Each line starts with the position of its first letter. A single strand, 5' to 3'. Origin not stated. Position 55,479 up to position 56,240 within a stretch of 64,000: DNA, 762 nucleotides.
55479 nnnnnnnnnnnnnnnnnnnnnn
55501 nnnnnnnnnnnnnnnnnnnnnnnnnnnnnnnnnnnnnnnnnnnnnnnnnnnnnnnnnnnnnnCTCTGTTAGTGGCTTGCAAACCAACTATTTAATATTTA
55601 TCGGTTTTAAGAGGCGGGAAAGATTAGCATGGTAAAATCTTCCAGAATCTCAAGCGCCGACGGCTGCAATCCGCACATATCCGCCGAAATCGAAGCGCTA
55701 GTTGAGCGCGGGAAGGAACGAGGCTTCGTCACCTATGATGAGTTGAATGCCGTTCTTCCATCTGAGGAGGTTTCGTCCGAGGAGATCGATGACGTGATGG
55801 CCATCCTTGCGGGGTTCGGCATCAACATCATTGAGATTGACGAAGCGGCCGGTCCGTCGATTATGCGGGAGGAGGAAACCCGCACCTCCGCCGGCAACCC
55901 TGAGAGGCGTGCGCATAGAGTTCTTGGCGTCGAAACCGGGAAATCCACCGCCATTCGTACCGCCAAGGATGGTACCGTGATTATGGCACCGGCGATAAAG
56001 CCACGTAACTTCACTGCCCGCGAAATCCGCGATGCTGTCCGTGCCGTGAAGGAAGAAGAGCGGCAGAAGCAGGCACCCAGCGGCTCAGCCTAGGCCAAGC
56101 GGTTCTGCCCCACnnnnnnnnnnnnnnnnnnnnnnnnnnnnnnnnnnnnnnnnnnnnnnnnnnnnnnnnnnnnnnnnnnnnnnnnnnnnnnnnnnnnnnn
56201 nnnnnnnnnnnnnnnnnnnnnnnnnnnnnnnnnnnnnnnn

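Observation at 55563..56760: Low-GC two-gene islet: stand-alone sigma-70 region-1.1 domain protein plus a STIR-superfamily (TIR/NDT-like) protein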

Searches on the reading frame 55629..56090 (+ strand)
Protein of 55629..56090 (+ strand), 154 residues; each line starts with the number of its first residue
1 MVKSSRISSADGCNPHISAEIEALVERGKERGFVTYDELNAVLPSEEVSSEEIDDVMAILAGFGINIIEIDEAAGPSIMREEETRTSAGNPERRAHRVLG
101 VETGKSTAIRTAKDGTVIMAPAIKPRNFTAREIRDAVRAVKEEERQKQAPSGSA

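Call 3: search_protein_families(library=pfam, proteins=[window:55629-56090:+], max_evalue=1)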
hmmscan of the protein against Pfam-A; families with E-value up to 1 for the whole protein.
window:55629-56090:+ (154 aa): 1 family
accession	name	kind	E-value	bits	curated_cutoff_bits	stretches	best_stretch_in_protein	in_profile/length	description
PF03979.19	Sigma70_r1_1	-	2.4e-20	72.7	22.5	1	18-86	4-71/81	Sigma-70 factor, region 1.1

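Call 4: search_protein_families(library=padloc, proteins=[window:55629-56090:+], max_evalue=1)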
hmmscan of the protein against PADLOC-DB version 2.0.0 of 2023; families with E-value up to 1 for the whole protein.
window:55629-56090:+ (154 aa): 0 families

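Call 5: search_protein_families(library=ncbifam, proteins=[window:55629-56090:+], max_evalue=1)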
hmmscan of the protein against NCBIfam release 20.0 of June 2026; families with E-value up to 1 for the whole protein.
window:55629-56090:+ (154 aa): 6 families
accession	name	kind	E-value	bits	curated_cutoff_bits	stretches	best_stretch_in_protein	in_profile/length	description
NF004208.0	PRK05658.1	equivalog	1.2e-12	47.6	555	1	18-91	24-96/631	RNA polymerase sigma factor RpoD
NF004562.0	PRK05901.1-4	equivalog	8.8e-09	34.4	779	1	17-98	19-95/571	RNA polymerase sigma factor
NF006666.0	PRK09210.1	equivalog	4.4e-05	22.9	572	1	17-83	12-78/370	RNA polymerase sigma factor RpoD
NF009415.0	PRK12779.1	equivalog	0.075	10.9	1519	1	103-143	603-643/944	putative bifunctional glutamate synthase subunit beta/2-polyprenylphenol hydroxylase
NF041265.1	NadS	equivalog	0.079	13.3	60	1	46-102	25-81/94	NadS family protein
NF047410.1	CotG_ExsB_Nterm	domain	0.13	12.2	28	1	128-144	1-17/26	CotG/ExsB N-terminal domain-containing protein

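Call 7: find_homologous_proteins(query=window:55629-56090:+)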
Query window:55629-56090:+ (154 aa): 250 proteins with E <= 0.001 among 342 candidates; the best 120 are listed.
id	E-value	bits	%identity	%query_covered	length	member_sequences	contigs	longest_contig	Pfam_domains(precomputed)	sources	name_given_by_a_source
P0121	4.4e-90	317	100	100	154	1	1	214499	PF03979.20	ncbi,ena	-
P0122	8.7e-15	73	53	51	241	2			PF00140.26,PF03979.20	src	-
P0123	9.9e-15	73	47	61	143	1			PF00140.26,PF03979.20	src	-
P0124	1.0e-14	73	48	61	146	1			PF00140.26,PF03979.20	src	-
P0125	1.6e-14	72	60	38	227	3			PF00140.26,PF03979.20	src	-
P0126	1.7e-14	72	54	45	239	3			PF00140.26,PF03979.20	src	-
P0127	2.6e-14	71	57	44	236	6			PF00140.26,PF03979.20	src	-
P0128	2.7e-14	71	59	42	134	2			PF03979.20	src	-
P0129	2.7e-14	71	54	45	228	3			PF00140.26,PF03979.20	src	-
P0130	2.8e-14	71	44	68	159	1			PF00140.26,PF03979.20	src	-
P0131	3.1e-14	71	60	38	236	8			PF00140.26,PF03979.20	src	-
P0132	5.6e-14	70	60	38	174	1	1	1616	PF03979.20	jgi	jgi:Sigma-70 factor, region 1.1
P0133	5.6e-14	70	60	38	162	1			PF03979.20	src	-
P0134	6.6e-14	70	62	36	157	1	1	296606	PF03979.20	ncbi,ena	-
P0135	7.6e-14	70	51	47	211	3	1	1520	PF00140.26,PF03979.20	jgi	jgi:RNA polymerase primary sigma factor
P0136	8.8e-14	70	60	34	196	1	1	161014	PF03979.20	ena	-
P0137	1.2e-13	69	63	33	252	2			PF00140.26,PF03979.20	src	-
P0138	1.7e-13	69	62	34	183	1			PF00140.26,PF03979.20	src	-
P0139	1.7e-13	69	57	40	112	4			PF03979.20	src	-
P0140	1.7e-13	69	59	38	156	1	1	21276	PF03979.20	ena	-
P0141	2.0e-13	69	51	54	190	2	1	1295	PF03979.20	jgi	-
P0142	2.0e-13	69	58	44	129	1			PF03979.20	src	-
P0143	2.1e-13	69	63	33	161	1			PF00140.26,PF03979.20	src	-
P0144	2.1e-13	69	57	44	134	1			PF03979.20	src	-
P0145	2.2e-13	69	61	38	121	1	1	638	PF03979.20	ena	-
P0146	2.3e-13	68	61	38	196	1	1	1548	PF00140.26,PF03979.20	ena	-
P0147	2.5e-13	68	62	38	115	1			PF03979.20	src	-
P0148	2.7e-13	68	60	34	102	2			PF03979.20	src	-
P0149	3.3e-13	68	58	34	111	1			PF03979.20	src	-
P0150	3.6e-13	68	60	34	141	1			PF03979.20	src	-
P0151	3.7e-13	68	62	36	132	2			PF03979.20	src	-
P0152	5.3e-13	67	59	33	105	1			PF03979.20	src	-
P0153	5.3e-13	67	60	34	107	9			PF03979.20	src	-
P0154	5.4e-13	67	58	43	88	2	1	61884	PF03979.20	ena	-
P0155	5.7e-13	67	60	34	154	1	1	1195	PF03979.20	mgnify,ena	mgnify:CR=1 FL=1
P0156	6.1e-13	67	57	40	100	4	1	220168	PF03979.20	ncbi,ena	-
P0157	6.1e-13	67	60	36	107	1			PF03979.20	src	-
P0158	6.2e-13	67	62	34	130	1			PF03979.20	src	-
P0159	6.5e-13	67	62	36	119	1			PF03979.20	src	-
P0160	6.8e-13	67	60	38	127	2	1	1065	PF03979.20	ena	-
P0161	7.0e-13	67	57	40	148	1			PF00140.26,PF03979.20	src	-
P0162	7.3e-13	67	56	45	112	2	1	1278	PF03979.20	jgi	jgi:RNA polymerase primary sigma factor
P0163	7.4e-13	67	58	42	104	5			PF03979.20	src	-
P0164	7.9e-13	67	58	42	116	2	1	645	PF03979.20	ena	-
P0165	8.6e-13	67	62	36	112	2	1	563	PF03979.20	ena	-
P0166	8.7e-13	67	53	52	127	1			PF03979.20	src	-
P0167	8.7e-13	67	60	34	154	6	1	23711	PF03979.20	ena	-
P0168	8.8e-13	67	63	35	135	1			PF03979.20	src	-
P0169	8.9e-13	67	59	38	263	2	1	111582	PF00140.26,PF03979.20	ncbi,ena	-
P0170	9.0e-13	67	60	34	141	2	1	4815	PF00140.26,PF03979.20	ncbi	ncbi:MAG TPA: RNA polymerase sigma factor region1.1 domain-containing protein, partial [Methyloceani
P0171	9.3e-13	66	57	40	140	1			PF00140.26,PF03979.20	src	-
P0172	9.9e-13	66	62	36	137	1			PF03979.20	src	-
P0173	1.1e-12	66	58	42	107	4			PF03979.20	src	-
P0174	1.1e-12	66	62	36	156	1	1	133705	PF03979.20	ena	-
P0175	1.1e-12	66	65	31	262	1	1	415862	PF00140.26,PF03979.20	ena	-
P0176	1.2e-12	66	59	38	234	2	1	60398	PF00140.26,PF03979.20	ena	-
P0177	1.2e-12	66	65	35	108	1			PF03979.20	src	-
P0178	1.3e-12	66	62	36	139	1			PF03979.20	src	-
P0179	1.3e-12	66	59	37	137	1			PF03979.20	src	-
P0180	1.3e-12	66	60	34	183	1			PF03979.20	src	-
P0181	1.4e-12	66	59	35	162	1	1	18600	PF03979.20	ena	-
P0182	1.5e-12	66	63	32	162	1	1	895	PF00140.26,PF03979.20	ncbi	-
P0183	1.5e-12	66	62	32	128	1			PF03979.20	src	-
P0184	1.5e-12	66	58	42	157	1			PF00140.26,PF03979.20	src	-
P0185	1.8e-12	66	60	34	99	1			PF03979.20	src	-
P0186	1.8e-12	66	58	42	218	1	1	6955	PF00140.26,PF03979.20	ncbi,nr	ncbi:MAG TPA: RNA polymerase sigma factor region1.1 domain-containing protein, partial [Methyloceani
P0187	1.8e-12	66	51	45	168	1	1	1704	PF03979.20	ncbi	-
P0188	1.9e-12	65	64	36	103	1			PF03979.20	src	-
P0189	2.0e-12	65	58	42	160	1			PF03979.20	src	-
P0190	2.0e-12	65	65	31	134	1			PF03979.20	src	-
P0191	2.1e-12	65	57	40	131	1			PF03979.20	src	-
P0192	2.2e-12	65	64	36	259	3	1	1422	PF04546.20,PF00140.26,PF03979.20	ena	-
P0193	2.2e-12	65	62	36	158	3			PF00140.26,PF03979.20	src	-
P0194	2.2e-12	65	58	42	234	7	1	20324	PF00140.26,PF03979.20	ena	-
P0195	2.3e-12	65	53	51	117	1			PF03979.20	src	-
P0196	2.5e-12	65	60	34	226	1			PF00140.26,PF03979.20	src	-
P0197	2.5e-12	65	53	48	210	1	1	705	PF03979.20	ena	-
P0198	2.5e-12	65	51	46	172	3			PF00140.26,PF03979.20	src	-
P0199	2.6e-12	65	56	32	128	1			PF03979.20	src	-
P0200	2.7e-12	65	58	42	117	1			PF03979.20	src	-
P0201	2.7e-12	65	60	34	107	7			PF03979.20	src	-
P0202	2.8e-12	65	60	34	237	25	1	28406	PF00140.26,PF03979.20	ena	-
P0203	3.0e-12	65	62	32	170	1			PF00140.26,PF03979.20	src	-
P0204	3.0e-12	65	62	36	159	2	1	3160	PF00140.26,PF03979.20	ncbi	ncbi:MAG: RNA polymerase sigma factor region1.1 domain-containing protein, partial [Methyloceanibact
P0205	3.1e-12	65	53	46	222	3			PF00140.26,PF03979.20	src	-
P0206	3.2e-12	65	62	34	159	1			PF00140.26,PF03979.20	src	-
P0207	3.2e-12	65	62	36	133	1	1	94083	PF03979.20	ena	-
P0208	3.2e-12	65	56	44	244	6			PF00140.26,PF03979.20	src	-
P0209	3.3e-12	65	62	36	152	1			PF03979.20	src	-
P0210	3.3e-12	65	58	42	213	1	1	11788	PF00140.26,PF03979.20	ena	-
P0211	3.4e-12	65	53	46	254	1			PF00140.26,PF03979.20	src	-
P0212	3.4e-12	65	58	34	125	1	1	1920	PF03979.20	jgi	-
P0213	3.5e-12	65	58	42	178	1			PF00140.26,PF03979.20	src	-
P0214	3.9e-12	64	60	34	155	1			PF00140.26,PF03979.20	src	-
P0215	4.0e-12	64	61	35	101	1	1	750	PF03979.20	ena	-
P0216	4.0e-12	64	58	42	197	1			PF03979.20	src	-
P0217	4.0e-12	64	60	34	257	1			PF00140.26,PF03979.20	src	-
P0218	4.1e-12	64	57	39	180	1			PF00140.26,PF03979.20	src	-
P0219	4.2e-12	64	59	35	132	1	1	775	PF03979.20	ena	-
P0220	4.3e-12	64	58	42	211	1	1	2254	PF00140.26,PF03979.20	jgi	jgi:RNA polymerase primary sigma factor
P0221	4.4e-12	64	54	44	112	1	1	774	PF03979.20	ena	-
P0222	4.6e-12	64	60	34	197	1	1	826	PF00140.26,PF03979.20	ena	-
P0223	4.7e-12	64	60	34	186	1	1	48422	PF00140.26,PF03979.20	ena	-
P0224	4.9e-12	64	58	37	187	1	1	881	PF00140.26,PF03979.20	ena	-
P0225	5.1e-12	64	52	47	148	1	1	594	PF00140.26,PF03979.20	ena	-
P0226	5.3e-12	64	62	36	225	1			PF00140.26,PF03979.20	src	-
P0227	5.6e-12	64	60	34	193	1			PF00140.26,PF03979.20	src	-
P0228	5.6e-12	64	60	34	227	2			PF00140.26,PF03979.20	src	-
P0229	5.6e-12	64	62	36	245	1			PF00140.26,PF03979.20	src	-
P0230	5.9e-12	64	63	33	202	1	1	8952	PF00140.26,PF03979.20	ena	-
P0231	6.1e-12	64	64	31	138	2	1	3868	PF03979.20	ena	-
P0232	6.6e-12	64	62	34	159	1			PF00140.26,PF03979.20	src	-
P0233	6.7e-12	64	62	36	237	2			PF00140.26,PF03979.20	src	-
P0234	6.8e-12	64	60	34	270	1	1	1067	PF04546.20,PF00140.26,PF03979.20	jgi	jgi:RNA polymerase primary sigma factor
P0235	7.1e-12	64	57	42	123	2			PF03979.20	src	-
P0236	7.7e-12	64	62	36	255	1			PF00140.26,PF03979.20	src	-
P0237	7.8e-12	63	61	33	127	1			PF03979.20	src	-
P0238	7.8e-12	63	51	45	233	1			PF00140.26,PF03979.20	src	-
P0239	8.0e-12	63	60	34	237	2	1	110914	PF00140.26,PF03979.20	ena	-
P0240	8.1e-12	63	62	36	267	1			PF00140.26,PF03979.20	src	-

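Call 52: search_protein_representatives(protein=window:55629-56090:+)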
Query: 154 residues. Proteins with E-value up to 0.001 (for the whole library): 2588; up to 1e-10: 218; up to 1e-30: 1. The best 150 are listed.
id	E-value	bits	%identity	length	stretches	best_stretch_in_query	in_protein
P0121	1.4e-90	316.8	100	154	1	1-154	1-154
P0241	4.8e-21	91.6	27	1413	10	27-77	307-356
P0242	4.0e-17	78.9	34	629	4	20-79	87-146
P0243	5.4e-16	75.3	42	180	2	18-74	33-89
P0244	4.8e-15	72.2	44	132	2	20-72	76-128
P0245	7.0e-15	71.7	47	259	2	18-74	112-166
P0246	8.7e-15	71.4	54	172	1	21-91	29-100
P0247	1.7e-14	70.4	42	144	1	18-122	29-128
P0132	1.8e-14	70.4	50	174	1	18-93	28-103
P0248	3.8e-14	69.3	55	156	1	9-85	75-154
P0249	4.0e-14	69.2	45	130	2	15-76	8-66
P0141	6.4e-14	68.6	58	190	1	18-83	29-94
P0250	7.4e-14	68.4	51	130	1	16-94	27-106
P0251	8.3e-14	68.2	45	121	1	16-92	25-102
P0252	1.2e-13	67.7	56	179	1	17-75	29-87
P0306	5.0e-12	62.5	62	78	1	96-150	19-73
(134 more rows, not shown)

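Call 59: search_protein_families(library=phrogs, proteins=[window:55629-56090:+], max_evalue=0.1)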
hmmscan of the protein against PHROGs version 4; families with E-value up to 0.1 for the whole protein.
window:55629-56090:+ (154 aa): 1 family
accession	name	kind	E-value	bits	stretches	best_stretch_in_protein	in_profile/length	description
phrog_351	-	transcription regulation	1.5e-09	38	1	19-87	189-257/928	RNA polymerase sigma factor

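Call 65: search_protein_families(library=pfam, alignment_id=A4, max_evalue=0.01)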
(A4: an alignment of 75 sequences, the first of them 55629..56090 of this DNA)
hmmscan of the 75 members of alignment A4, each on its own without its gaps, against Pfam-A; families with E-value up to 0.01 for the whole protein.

A. member 1, window:55629-56090:+ (154 aa): 1 family
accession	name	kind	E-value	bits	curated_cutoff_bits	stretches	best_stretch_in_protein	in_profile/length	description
PF03979.19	Sigma70_r1_1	-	2.4e-20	72.7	22.5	1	18-86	4-71/81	Sigma-70 factor, region 1.1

B. families by the number of members that match (of 75 scanned): 16 families
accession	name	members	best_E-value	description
PF09954.14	DUF2188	6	4.1e-18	Uncharacterized protein conserved in bacteria (DUF2188)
PF01656.29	CbiA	1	1.4e-20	CobQ/CobB/MinD/ParA nucleotide binding domain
PF10609.15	ParA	1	1.4e-20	NUBPL iron-transfer P-loop NTPase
PF03979.19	Sigma70_r1_1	1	2.4e-20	Sigma-70 factor, region 1.1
PF13614.12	AAA_31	1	3.8e-12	AAA domain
PF06564.18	CBP_BcsQ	1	2.4e-08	Cellulose biosynthesis protein BcsQ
PF02374.21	ArsA_ATPase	1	3.8e-06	Anion-transporting ATPase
PF14168.11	YjzC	1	4.9e-06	YjzC-like protein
PF09140.17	MipZ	1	1.4e-05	ATPase MipZ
PF13455.12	MUG113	1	0.00038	Meiotically up-regulated gene 113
PF00142.24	Fer4_NifH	1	0.0015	4Fe-4S iron sulfur cluster binding proteins, NifH/frxC family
PF19111.5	DUF5798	1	0.002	Family of unknown function (DUF5798)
PF06050.19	HGD-D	1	0.0028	2-hydroxyglutaryl-CoA dehydratase, D-component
PF15653.11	Tox-URI2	1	0.0043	URI fold toxin 2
PF24922.1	ACBP4_C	1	0.0058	Acyl-CoA-binding domain-containing protein 4-6, C-terminal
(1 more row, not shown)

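Call 81: predict_structure(alignment_id=A5)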
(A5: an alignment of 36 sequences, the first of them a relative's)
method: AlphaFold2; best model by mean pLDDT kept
length: 154 residues; sequences in the alignment: 36
mean_pLDDT: 62.9   pTM: 0.36
mean pLDDT of the five models: 62.9, 62.2, 62.0, 60.5, 58.3
residues with pLDDT >= 90: 3; 70-90: 64; 50-70: 34; < 50: 53
segments of 3 or more residues with pLDDT < 50: 1-13, 74-109, 151-154
pLDDT, mean of each block of 10 residues (from residue 1): 37 58 87 86 73 85 84 48 34 31 39 62 68 88 69 44
secondary structure, 60 per line:
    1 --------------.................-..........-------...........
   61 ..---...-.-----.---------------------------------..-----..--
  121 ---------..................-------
elements in order: H15-31 E33-35 H36-42 H50-62 E66-68 H130-147

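Call 86: find_encoding_contigs(protein=P0249, flank=4000, max_places=3)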
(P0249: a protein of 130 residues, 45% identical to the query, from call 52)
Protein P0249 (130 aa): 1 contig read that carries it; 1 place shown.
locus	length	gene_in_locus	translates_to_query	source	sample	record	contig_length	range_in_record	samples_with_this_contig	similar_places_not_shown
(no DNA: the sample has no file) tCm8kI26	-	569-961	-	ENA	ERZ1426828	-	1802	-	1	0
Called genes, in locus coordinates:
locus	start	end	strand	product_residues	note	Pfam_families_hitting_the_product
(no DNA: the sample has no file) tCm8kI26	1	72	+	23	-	?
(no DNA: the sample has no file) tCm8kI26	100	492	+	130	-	PF03979:Sigma70_r1_1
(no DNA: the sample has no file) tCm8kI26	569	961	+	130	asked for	PF03979:Sigma70_r1_1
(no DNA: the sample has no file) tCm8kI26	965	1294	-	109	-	PF02452:PemK_toxin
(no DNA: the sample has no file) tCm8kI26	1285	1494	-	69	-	PF11455:MazE-like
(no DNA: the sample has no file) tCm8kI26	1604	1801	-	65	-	?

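Call 87: find_encoding_contigs(protein=P0306, flank=5000, max_places=3)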
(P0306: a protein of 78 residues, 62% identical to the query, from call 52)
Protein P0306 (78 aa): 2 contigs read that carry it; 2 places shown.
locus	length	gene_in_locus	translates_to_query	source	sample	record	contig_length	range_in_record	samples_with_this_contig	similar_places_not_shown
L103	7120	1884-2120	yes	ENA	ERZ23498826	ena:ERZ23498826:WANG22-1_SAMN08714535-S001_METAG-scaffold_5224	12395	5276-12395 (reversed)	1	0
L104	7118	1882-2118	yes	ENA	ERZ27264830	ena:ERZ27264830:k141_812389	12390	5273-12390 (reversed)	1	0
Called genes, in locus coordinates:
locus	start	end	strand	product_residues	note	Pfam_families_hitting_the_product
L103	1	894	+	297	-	?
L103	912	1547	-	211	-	-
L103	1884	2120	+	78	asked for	-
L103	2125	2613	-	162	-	PF04828:GFA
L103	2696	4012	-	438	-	PF00296:Bac_luciferase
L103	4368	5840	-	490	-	-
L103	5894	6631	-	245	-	PF00106:adh_short, PF08659:KR (faint), PF13561:adh_short_C2, PF23441:SDR (weak)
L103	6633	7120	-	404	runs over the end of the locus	PF02515:CoA_transf_3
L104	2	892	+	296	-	?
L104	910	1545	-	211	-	-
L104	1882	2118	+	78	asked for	-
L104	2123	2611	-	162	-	PF04828:GFA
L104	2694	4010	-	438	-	PF00296:Bac_luciferase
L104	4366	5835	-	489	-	-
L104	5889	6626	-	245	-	PF00106:adh_short, PF08659:KR (faint), PF13561:adh_short_C2, PF23441:SDR (weak)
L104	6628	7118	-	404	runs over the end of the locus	PF02515:CoA_transf_3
